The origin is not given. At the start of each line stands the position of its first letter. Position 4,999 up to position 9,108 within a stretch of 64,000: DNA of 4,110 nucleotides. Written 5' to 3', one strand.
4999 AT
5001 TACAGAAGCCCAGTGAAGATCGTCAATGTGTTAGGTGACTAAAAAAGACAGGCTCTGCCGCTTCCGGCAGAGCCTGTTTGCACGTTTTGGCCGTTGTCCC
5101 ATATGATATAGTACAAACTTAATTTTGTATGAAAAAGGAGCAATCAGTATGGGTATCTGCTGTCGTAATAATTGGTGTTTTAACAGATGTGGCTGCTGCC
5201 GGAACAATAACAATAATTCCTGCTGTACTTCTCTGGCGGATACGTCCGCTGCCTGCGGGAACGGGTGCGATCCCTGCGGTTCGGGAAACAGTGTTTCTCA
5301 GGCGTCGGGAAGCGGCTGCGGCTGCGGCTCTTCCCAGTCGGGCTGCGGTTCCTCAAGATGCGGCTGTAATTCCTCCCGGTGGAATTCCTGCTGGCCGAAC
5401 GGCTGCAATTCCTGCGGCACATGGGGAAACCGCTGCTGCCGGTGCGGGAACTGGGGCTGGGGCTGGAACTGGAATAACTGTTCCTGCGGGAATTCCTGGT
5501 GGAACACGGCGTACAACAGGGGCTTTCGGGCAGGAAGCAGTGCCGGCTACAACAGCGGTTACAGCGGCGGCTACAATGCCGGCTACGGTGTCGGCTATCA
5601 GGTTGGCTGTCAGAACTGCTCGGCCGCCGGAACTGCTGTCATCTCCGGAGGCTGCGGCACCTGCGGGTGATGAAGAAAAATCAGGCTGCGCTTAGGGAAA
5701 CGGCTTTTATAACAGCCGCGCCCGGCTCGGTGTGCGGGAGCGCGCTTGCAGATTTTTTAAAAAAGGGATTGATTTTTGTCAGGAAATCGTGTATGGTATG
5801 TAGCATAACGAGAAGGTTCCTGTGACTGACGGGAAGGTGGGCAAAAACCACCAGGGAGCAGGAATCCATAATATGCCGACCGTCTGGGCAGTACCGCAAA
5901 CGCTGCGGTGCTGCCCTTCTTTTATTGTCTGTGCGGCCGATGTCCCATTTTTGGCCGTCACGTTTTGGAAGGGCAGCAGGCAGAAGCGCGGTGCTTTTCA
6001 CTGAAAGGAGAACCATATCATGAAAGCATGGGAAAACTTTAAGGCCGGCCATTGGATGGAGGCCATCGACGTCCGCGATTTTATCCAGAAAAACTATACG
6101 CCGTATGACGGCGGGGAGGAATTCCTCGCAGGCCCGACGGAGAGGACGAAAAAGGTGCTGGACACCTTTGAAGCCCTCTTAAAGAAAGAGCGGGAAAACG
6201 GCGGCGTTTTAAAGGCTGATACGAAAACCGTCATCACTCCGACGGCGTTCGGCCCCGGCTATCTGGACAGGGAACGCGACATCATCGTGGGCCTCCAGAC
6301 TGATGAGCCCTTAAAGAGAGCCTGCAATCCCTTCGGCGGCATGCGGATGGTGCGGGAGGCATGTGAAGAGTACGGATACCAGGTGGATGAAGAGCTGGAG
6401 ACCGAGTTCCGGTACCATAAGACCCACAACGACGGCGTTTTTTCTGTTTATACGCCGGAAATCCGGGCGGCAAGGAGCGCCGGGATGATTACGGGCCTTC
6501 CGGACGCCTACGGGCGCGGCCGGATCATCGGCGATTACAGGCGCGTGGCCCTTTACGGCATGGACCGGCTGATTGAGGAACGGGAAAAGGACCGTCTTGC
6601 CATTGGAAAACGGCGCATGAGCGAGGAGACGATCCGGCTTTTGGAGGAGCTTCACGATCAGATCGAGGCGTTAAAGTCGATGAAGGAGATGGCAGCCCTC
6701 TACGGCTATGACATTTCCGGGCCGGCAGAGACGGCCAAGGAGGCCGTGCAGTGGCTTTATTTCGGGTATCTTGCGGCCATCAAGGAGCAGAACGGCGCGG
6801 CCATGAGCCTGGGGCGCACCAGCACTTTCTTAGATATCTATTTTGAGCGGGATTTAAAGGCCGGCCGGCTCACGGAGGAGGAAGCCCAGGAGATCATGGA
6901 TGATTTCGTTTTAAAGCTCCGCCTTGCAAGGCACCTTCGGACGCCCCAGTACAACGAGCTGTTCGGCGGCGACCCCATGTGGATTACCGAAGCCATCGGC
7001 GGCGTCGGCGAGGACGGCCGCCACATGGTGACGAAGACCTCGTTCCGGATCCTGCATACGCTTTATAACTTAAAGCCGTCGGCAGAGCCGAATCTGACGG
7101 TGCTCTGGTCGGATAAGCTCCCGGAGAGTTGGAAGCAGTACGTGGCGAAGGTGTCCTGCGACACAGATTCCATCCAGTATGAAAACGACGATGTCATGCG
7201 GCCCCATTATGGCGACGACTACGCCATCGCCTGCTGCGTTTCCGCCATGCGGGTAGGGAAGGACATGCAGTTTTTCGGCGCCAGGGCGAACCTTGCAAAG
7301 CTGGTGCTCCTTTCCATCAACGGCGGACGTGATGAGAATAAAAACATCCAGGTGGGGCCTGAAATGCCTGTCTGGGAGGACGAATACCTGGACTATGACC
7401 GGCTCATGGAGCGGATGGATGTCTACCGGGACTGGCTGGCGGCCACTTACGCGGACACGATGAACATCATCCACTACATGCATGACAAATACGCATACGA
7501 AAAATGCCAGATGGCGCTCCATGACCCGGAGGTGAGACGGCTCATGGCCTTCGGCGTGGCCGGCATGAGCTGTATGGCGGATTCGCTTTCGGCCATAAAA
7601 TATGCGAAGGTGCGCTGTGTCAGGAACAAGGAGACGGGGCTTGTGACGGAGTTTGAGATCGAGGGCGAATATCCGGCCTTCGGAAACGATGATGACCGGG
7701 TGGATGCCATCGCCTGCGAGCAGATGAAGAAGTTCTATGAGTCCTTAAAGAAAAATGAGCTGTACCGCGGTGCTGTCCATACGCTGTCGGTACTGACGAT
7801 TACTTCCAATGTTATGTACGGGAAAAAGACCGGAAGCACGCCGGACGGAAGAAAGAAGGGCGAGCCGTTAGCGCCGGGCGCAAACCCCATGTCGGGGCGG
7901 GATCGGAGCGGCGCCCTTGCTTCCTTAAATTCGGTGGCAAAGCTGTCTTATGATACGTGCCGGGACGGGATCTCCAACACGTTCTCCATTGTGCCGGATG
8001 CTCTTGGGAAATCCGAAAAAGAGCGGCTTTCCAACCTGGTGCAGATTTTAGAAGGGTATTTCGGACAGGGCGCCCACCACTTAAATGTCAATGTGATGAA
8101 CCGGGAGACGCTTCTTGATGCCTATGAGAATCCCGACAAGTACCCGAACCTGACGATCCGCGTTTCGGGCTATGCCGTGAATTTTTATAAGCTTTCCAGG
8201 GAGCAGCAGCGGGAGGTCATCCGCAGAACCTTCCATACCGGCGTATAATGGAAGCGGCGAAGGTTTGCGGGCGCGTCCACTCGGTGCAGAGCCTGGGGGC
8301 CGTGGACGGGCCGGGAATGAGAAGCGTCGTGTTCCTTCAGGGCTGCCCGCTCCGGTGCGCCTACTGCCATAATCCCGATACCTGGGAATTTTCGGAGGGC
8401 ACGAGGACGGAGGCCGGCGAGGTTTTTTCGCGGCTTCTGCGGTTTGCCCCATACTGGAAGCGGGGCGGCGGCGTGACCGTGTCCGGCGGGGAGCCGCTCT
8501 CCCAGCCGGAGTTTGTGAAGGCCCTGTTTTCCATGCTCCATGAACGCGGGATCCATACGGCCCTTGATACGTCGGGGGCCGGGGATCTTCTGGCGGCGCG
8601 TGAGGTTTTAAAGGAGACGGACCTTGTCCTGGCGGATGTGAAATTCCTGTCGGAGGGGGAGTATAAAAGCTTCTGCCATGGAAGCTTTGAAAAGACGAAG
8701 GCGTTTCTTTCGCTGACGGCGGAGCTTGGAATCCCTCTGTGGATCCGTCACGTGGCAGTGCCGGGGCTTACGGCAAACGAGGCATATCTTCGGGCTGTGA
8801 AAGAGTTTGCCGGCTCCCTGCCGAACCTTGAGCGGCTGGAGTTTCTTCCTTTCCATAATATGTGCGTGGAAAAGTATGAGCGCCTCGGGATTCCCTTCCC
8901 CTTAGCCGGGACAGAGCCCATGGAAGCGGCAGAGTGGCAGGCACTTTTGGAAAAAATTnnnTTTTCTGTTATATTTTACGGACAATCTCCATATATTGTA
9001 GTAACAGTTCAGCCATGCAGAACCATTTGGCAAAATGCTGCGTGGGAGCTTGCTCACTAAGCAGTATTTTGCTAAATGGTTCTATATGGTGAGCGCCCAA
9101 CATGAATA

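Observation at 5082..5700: Extremely Cys/Gly/Asn/Trp/Tyr-rich 173-aa protein behind a sigmaK-type promoter: candidate new spore coat or exosporium component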

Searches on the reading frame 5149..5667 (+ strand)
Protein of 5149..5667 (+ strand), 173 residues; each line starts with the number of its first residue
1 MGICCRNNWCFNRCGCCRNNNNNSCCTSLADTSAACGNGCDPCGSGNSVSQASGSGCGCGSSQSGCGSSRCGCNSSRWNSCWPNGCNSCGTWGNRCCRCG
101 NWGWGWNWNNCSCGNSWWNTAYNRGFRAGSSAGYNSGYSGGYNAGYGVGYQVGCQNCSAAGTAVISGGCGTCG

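Call 4: search_protein_families(library=pfam, proteins=[window:5149-5667:+], max_evalue=10)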
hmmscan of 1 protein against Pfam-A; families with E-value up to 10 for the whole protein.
window:5149-5667:+ (173 aa): 1 family
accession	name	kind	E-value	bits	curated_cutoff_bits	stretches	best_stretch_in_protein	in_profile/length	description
PF09811.14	Yae1_N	-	0.014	15.5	27.5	1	122-154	2-34/39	Essential protein Yae1, N terminal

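Call 5: search_protein_families(library=ncbifam, proteins=[window:5149-5667:+], max_evalue=10)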
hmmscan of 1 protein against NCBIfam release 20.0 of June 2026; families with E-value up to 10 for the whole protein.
window:5149-5667:+ (173 aa): 4 families
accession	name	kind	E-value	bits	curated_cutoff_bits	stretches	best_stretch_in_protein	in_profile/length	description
NF004270.2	PRK05687.2-1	equivalog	0.00023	20.9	180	1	120-161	41-82/223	flagellar assembly protein FliH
NF004267.1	PRK05687.1-3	equivalog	0.0033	16.6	293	1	120-161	74-115/266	flagellar assembly protein FliH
NF009925.1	PRK13386.1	equivalog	0.0035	16.6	192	1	121-161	38-78/228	flagellar assembly protein FliH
NF004266.1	PRK05687.1-1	equivalog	0.0055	16.2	260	1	121-159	53-91/230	flagellar assembly protein FliH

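Call 7: find_homologous_proteins(query=window:5149-5667:+, max_evalue=0.01)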
Query window:5149-5667:+ (173 aa): 1 proteins with E <= 0.01 among 261 candidates.
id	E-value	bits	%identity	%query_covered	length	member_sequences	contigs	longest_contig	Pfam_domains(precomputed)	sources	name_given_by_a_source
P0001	1.7e-24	105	100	31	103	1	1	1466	-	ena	-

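Call 9: list_cluster_members(proteins=[window:5149-5667:+, window:5129-5692:+, window:5125-5667:+])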
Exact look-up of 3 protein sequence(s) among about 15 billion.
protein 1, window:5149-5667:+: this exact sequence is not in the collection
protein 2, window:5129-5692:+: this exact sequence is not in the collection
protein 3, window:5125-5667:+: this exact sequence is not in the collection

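Call 10: find_encoding_contigs(protein=P0001, flank=5000)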
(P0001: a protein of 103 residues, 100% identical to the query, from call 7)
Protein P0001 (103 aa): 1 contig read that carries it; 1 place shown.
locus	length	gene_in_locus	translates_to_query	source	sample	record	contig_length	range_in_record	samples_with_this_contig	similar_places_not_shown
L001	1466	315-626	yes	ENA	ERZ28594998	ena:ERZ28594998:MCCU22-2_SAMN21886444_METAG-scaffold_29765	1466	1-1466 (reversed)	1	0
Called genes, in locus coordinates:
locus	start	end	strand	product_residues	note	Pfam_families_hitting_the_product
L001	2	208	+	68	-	?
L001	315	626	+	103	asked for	-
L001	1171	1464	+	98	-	?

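Call 14: find_related_loci(query=window:5149-5667:+, collection=genome_contigs, flank=6000)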
Query window:5149-5667:+ (173 aa) in genome_contigs; peptide patterns used: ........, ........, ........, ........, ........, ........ (x = any residue, [..] = any of these).
297 stretches matched a pattern, but none encodes a relative of the query by tblastn (E <= 1e-3).

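Call 18: search_protein_representatives(protein=window:5149-5667:+)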
Query: 173 residues. Proteins with E-value up to 0.001 (for the whole library): 34; up to 1e-10: 2; up to 1e-30: 0. The best 34 are listed.
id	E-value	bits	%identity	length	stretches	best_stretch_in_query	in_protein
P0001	5.5e-25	104.7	100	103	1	1-54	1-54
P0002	6.8e-12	61.9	47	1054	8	122-154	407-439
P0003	2.5e-07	47.0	46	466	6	115-154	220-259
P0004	6.0e-07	45.7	38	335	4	119-145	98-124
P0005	3.4e-06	43.3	45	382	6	119-153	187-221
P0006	3.7e-06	43.2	44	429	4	118-156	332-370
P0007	5.5e-06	42.6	46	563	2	117-168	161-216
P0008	9.2e-06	41.8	42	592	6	121-155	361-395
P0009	1.2e-05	41.5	39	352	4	123-155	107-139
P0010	2.0e-05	40.7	41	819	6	119-168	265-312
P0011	5.8e-05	39.2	36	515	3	44-149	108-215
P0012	6.6e-05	39.0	44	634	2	115-162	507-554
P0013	8.0e-05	38.8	41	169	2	104-157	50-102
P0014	1.0e-04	38.4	41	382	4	118-156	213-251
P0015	1.6e-04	37.8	40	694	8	117-150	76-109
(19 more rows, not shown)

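Call 25: find_homologous_proteins(query=A2, max_evalue=0.001)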
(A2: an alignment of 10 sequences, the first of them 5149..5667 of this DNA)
Query A2 (10 sequences) (173 aa, profile of the alignment): 29 proteins with E <= 0.001 among 8000 candidates.
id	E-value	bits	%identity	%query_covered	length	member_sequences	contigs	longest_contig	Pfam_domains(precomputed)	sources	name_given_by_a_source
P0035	6.1e-15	74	54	20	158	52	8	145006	-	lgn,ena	-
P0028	1.4e-11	63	42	29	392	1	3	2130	PF09811.15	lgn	-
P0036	9.9e-10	57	64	16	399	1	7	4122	PF09811.15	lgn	-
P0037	1.1e-9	57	34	29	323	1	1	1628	PF09811.15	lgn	-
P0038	2.5e-9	56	36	29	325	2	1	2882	PF09811.15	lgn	-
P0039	9.3e-9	54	56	20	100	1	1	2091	-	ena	-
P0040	1.2e-8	53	42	23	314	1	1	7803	PF09811.15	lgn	-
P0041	1.3e-8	53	50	21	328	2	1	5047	PF09811.15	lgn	-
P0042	1.5e-8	53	34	32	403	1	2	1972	PF09811.15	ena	-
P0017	3.3e-8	52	43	27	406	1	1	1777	PF09811.15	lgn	-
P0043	1.1e-7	50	45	22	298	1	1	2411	PF09811.15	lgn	-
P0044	1.4e-7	50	52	17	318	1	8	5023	PF09811.15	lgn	-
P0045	1.7e-7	50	43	23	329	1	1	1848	PF09811.15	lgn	-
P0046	2.1e-7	49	50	18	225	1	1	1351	PF09811.15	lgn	-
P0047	2.7e-7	49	43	20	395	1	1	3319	PF09811.15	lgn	-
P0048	2.1e-6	46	53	21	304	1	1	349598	PF09811.15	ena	-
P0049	2.4e-6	46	52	17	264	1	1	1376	PF09811.15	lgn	-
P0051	4.3e-6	45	29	44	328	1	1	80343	PF09811.15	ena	-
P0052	7.7e-6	44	40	29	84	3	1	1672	PF09811.15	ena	-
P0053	1.4e-5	43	37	42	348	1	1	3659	PF09811.15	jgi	jgi:flagellar biosynthesis/type III secretory pathway protein FliH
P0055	3.7e-5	42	36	23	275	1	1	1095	PF09811.15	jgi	jgi:flagellar biosynthesis/type III secretory pathway protein FliH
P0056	5.3e-5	41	49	21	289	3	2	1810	PF09811.15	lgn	-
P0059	2.0e-4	40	38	30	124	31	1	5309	PF09811.15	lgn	-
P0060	2.1e-4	39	41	21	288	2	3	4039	PF09811.15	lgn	-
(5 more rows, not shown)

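Call 33: find_encoding_contigs(protein=P0059, flank=4000, max_places=4)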
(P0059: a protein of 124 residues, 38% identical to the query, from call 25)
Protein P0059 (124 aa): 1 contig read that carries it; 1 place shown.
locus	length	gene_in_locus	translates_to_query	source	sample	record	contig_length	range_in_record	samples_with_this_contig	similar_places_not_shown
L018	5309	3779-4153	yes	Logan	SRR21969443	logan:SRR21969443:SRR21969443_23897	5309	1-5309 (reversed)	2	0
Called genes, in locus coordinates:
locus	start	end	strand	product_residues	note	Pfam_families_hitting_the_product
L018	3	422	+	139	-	?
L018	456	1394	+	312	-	PF06675:DUF1177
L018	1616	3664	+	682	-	PF06347:SH3_4 (faint), PF08239:SH3_3, PF18348:SH3_16 (faint), PF08239:SH3_3, PF00877:NLPC_P60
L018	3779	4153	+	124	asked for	PF09811:Yae1_N (weak)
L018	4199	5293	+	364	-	PF08239:SH3_3, PF01520:Amidase_3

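Call 34: find_encoding_contigs(protein=P0052, flank=4000, max_places=4)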
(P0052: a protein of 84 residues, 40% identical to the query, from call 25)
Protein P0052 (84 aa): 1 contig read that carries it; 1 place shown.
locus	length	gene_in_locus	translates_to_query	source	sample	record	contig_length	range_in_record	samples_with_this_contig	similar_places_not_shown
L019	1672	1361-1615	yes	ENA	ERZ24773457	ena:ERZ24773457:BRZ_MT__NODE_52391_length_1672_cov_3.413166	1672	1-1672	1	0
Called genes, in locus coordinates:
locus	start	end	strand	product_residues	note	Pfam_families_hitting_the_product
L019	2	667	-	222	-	?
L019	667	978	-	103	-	PF12652:CotJB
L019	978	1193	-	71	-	PF11007:CotJA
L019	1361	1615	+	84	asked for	PF09811:Yae1_N (faint)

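Call 46: search_solved_structures(query=window:5149-5667:+, max_evalue=10)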
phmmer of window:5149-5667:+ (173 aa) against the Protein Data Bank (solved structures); distinct sequences matched with E-value up to 10: 1.
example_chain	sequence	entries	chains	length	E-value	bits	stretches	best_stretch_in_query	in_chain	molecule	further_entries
3nng_A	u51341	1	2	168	0.4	13.6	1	86-144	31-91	uncharacterized protein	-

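Call 47: search_protein_families(library=phrogs, proteins=[window:5149-5667:+], max_evalue=0.1)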
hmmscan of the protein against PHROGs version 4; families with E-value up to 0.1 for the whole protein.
window:5149-5667:+ (173 aa): 1 family
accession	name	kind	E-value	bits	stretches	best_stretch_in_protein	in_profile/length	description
phrog_4785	-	unknown function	0.00046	21.6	1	119-156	48-85/94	-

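Call 58: predict_structure(alignment_id=A3)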
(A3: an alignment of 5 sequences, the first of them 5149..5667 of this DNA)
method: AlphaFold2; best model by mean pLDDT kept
length: 173 residues; sequences in the alignment: 5
mean_pLDDT: 33.7   pTM: 0.19
mean pLDDT of the five models: 33.7, 30.5, 29.8, 29.0, 27.0
residues with pLDDT >= 90: 0; 70-90: 0; 50-70: 0; < 50: 173
segments of 3 or more residues with pLDDT < 50: 1-173
pLDDT, mean of each block of 10 residues (from residue 1): 31 34 36 36 30 28 26 27 30 32 32 36 42 41 45 40 29 27
secondary structure, 60 per line:
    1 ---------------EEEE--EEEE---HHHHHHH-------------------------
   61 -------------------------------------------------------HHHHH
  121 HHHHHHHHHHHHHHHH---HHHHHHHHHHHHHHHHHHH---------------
elements in order: E16-19 E22-25 H29-35 H116-136 H140-158

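Call 72: find_homologous_proteins(query=A4, max_evalue=0.001)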
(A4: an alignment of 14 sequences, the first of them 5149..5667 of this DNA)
Query A4 (14 sequences) (173 aa, profile of the alignment): 8 proteins with E <= 0.001 among 8000 candidates.
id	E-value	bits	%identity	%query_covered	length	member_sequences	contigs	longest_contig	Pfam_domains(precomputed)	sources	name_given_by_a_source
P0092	1.8e-12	66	38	23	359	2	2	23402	PF09811.15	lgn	-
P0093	9.9e-12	63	52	16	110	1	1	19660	-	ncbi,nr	ncbi:MAG: hypothetical protein HFG77_13815, partial [Hungatella sp.]|nr:hypothetical protein [Hungat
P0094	2.7e-9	55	57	12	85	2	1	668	-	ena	-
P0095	1.8e-6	46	57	12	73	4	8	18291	-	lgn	-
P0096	7.7e-5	41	55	13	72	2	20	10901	-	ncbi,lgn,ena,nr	ncbi:MAG: hypothetical protein HFG73_10215 [Hungatella sp.]|nr:hypothetical protein [Hungatella sp.]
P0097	2.5e-4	39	50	23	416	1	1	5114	-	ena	-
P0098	2.5e-4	39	55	12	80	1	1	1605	-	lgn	-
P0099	9.4e-4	37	47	22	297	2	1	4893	-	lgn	-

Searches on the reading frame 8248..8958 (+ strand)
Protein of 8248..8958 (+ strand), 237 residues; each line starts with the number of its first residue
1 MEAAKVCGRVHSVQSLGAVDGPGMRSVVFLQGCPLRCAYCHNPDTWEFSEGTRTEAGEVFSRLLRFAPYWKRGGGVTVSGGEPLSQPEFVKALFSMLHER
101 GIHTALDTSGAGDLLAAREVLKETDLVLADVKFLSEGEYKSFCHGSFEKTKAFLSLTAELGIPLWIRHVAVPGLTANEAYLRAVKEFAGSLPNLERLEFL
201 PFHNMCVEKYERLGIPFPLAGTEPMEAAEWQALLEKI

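Call 30: search_protein_families(library=pfam, proteins=[window:8248-8958:+], max_evalue=0.00001)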
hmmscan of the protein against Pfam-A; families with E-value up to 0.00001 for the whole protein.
window:8248-8958:+ (237 aa): 2 families
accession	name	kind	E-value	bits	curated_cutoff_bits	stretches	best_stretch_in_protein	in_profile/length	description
PF13353.11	Fer4_12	-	9.8e-18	65.2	22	1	19-138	1-122/137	4Fe-4S single cluster domain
PF04055.27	Radical_SAM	-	7.3e-17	62.5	29.5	1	28-178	2-158/166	Radical SAM superfamily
